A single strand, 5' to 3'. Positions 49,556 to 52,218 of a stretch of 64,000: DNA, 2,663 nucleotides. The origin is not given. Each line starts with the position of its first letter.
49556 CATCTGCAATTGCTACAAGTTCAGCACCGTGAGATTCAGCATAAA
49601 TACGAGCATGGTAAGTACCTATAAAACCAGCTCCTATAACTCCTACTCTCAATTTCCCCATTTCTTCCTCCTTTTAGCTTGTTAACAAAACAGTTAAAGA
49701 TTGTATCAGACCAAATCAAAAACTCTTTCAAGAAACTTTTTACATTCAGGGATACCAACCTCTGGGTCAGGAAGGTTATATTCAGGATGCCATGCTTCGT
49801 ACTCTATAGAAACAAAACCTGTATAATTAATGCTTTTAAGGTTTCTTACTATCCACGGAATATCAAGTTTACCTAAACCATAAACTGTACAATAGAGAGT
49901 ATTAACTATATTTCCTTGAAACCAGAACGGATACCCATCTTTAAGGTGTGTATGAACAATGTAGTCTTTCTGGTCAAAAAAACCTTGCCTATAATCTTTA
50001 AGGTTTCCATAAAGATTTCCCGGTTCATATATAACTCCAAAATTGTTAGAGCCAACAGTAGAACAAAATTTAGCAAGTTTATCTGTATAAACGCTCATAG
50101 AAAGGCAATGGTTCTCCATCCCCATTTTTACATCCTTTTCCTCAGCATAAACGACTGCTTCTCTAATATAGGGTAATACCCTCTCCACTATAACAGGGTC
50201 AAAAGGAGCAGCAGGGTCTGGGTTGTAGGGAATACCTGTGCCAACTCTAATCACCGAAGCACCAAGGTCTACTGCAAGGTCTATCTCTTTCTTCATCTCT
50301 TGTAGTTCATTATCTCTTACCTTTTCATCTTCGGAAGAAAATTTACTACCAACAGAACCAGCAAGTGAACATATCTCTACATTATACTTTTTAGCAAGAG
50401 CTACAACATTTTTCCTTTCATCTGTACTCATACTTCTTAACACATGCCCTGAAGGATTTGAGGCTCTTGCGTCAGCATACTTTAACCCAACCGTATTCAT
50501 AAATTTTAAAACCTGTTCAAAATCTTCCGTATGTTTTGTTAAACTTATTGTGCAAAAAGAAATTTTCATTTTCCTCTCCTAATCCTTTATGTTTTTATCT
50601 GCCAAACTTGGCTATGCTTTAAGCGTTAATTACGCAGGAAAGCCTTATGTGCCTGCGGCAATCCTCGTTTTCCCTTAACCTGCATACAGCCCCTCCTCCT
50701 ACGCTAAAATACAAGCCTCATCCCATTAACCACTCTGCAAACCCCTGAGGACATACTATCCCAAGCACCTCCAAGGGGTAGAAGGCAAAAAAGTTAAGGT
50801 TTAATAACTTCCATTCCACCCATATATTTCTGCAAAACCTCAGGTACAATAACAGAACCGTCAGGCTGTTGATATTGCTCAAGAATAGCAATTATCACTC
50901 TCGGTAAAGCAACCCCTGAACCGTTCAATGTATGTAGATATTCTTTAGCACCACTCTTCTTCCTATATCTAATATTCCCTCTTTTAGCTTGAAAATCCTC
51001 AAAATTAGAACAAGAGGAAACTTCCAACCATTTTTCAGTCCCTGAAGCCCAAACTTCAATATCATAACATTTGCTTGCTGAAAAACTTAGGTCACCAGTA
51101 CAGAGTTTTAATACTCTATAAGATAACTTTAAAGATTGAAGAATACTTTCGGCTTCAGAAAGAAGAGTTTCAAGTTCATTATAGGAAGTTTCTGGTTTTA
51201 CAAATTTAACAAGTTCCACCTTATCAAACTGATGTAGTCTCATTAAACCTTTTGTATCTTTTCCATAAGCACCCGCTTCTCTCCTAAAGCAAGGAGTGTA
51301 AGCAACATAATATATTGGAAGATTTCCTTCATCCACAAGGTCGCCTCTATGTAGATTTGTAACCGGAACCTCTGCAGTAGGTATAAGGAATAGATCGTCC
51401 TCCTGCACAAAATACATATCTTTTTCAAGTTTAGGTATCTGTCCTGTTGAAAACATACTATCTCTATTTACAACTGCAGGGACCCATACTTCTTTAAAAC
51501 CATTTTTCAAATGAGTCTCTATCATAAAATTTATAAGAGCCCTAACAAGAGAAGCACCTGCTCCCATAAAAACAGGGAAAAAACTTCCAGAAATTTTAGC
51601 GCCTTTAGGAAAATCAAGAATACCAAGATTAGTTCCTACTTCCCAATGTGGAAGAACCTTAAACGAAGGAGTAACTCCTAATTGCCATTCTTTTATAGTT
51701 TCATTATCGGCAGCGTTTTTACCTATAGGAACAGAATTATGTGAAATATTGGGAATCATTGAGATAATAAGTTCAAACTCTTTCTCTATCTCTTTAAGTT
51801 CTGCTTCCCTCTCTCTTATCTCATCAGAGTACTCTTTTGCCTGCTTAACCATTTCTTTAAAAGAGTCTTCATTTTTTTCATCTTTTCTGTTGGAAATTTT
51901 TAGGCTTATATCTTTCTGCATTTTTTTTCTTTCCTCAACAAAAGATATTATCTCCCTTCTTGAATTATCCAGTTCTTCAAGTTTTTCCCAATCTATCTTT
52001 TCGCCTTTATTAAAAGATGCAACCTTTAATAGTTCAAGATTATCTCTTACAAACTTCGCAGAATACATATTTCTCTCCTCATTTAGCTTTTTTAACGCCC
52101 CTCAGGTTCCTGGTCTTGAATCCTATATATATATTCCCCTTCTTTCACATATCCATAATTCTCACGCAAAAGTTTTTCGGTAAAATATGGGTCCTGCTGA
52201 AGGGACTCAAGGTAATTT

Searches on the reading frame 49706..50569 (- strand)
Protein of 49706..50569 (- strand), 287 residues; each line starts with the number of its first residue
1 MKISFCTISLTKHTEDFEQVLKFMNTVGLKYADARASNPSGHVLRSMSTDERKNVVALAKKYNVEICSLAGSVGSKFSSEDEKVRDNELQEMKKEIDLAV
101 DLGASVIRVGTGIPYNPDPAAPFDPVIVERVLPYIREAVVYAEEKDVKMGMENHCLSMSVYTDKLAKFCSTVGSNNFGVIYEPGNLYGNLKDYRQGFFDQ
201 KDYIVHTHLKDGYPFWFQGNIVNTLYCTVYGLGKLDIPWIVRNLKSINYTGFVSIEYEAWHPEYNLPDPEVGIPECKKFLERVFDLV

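Call 27: search_protein_families(library=ncbifam, proteins=[window:49706-50569:-], max_evalue=0.00001)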
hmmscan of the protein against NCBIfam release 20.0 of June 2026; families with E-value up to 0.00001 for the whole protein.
window:49706-50569:- (287 aa): 5 families
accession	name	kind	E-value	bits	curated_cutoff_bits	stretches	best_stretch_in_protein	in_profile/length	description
NF009688.0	PRK13209.1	subfamily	1.9e-16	59.9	317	1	15-281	21-274/286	L-ribulose-5-phosphate 3-epimerase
NF009689.0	PRK13210.1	subfamily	1.2e-15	57.5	200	1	46-284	49-279/286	L-ribulose-5-phosphate 3-epimerase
TIGR00542.1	hxl6Piso_put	equivalog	4.5e-13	49.2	272.15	1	48-284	50-272/279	L-ribulose-5-phosphate 3-epimerase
NF041099.2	keto_glucon_epim_IolO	equivalog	1e-07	31.6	300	1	46-257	44-246/269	5-keto-L-gluconate epimerase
TIGR04379.1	myo_inos_iolE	equivalog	4.2e-07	29.8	290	1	53-258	51-267/290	myo-inosose-2 dehydratase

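Call 43: find_encoding_contigs(protein=window:49706-50569:-, flank=3000, max_places=10)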
Protein window:49706-50569:- (287 aa): 2 contigs read that carry it; 1 place shown.
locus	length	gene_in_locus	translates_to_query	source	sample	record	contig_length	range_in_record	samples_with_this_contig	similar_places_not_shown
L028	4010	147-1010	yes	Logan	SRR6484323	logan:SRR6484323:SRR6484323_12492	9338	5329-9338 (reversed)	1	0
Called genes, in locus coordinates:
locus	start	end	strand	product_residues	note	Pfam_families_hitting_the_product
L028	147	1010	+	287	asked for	PF01261:AP_endonuc_2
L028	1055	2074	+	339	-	PF01408:GFO_IDH_MocA, PF02894:GFO_IDH_MocA_C, PF22725:GFO_IDH_MocA_C3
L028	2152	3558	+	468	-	PF02952:Fucose_iso_C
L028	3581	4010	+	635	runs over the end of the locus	-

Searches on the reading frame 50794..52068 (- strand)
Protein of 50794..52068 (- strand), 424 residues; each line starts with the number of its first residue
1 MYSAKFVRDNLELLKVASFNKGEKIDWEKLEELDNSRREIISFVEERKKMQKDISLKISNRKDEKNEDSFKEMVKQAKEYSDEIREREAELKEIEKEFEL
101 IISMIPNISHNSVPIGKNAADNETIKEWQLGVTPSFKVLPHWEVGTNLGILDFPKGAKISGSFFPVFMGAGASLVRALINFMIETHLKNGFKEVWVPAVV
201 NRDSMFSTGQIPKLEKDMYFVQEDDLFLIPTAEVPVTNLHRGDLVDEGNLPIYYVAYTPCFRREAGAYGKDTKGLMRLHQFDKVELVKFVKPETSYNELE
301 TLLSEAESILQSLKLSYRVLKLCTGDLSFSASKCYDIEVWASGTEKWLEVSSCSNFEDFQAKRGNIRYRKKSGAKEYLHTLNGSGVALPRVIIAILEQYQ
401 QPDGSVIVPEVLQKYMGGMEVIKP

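Call 27: search_protein_families(library=ncbifam, proteins=[window:50794-52068:-], max_evalue=0.00001)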
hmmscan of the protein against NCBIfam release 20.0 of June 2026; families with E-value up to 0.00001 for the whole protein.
window:50794-52068:- (424 aa): 5 families
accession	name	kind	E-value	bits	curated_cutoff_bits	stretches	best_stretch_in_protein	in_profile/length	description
TIGR00414.1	serS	equivalog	9.4e-150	499.2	301.65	1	1-416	1-418/418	serine--tRNA ligase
TIGR00418.1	thrS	equivalog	4.5e-14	52.2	383.65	1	37-326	64-355/565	threonine--tRNA ligase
NF002120.0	PRK00960.1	equivalog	3.4e-07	29.2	611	0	239-319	324-401/518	serine--tRNA ligase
NF003211.1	PRK04173.1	equivalog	1.2e-06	27.7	312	1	273-363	207-300/454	glycine--tRNA ligase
TIGR00415.1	serS_MJ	equivalog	4.1e-06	25.5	489.55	0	229-319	312-398/518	serine--tRNA ligase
